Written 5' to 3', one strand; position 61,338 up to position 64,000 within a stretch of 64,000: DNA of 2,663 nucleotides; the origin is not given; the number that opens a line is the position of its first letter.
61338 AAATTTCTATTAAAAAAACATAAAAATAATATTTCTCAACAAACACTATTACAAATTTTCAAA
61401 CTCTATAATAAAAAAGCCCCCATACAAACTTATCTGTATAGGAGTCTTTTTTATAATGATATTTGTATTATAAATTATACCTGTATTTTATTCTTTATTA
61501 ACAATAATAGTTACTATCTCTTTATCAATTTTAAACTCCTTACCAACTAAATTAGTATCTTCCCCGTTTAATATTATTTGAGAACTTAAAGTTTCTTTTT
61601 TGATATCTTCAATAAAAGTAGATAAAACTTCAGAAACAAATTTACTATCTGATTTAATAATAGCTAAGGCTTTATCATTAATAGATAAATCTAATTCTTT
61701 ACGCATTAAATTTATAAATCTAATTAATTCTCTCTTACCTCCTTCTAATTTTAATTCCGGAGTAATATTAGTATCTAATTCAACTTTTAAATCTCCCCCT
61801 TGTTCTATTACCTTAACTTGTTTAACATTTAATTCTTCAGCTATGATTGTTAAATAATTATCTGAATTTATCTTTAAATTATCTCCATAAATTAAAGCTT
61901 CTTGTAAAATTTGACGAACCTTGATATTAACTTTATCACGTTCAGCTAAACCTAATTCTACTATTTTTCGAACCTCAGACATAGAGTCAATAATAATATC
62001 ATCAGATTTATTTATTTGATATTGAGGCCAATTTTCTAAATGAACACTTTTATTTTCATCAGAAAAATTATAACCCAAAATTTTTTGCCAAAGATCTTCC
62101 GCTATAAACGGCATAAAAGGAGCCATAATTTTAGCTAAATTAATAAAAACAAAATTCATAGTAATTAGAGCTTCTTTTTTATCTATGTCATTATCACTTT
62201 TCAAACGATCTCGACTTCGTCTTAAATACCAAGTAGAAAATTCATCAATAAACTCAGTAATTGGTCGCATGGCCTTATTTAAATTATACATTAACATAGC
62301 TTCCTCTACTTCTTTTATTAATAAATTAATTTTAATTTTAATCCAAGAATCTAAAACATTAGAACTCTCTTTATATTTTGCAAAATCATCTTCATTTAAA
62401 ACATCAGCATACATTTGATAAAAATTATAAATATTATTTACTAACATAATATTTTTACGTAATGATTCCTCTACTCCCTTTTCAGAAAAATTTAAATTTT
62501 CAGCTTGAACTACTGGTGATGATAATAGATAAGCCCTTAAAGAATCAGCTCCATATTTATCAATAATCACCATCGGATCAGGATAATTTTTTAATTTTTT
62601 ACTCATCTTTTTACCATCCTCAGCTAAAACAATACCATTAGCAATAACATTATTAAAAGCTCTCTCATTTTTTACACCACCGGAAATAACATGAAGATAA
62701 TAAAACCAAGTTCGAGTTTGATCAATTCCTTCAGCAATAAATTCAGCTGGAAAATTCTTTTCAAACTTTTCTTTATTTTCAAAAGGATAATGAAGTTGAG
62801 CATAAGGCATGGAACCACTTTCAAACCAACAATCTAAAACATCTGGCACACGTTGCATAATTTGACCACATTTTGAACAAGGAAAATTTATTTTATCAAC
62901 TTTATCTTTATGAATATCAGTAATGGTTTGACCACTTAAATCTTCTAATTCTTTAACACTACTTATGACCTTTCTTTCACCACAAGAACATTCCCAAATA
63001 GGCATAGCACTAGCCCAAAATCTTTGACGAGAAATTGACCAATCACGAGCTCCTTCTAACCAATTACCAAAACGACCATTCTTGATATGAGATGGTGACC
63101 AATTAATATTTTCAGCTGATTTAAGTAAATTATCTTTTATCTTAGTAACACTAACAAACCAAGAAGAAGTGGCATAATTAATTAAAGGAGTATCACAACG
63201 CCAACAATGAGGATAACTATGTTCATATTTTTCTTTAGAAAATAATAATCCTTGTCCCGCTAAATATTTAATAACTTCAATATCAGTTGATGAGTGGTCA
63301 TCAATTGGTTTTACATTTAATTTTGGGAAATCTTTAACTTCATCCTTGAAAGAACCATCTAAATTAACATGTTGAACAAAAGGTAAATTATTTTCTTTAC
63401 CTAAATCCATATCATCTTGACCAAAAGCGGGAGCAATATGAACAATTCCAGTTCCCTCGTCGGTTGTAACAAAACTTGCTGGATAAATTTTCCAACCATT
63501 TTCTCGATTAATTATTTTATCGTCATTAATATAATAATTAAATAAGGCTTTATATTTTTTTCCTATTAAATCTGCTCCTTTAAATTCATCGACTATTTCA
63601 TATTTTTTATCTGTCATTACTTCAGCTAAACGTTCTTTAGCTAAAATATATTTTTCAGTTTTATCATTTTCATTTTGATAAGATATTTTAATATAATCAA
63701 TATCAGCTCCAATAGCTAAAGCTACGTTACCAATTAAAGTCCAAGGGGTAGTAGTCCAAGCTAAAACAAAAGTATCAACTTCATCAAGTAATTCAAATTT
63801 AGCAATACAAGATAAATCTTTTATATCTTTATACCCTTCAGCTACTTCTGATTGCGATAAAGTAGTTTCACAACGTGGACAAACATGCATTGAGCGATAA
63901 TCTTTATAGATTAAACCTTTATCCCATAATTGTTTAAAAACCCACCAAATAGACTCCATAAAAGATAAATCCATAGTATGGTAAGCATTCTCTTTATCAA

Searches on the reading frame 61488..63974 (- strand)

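Call 38: search_protein_families(library=pfam, proteins=[window:61488-63974:-], max_evalue=0.001)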
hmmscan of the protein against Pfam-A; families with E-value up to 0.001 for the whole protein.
window:61488-63974:- (828 aa): 4 families
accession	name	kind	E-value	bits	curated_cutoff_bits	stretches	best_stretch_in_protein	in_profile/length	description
PF00133.28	tRNA-synt_1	-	2e-85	287.5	22.7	1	1-494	135-413/414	tRNA synthetases class I (I, L, M and V)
PF08264.19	Anticodon_1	-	5.3e-30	104.7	25.1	1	542-688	1-142/148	Anticodon-binding domain of tRNA ligase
PF19302.4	DUF5915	-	2.1e-17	63.8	27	1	695-827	70-194/195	Domain of unknown function (DUF5915)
PF09334.17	tRNA-synt_1g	-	2.7e-09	36.7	20.1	1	412-519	287-387/391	tRNA synthetases class I (M)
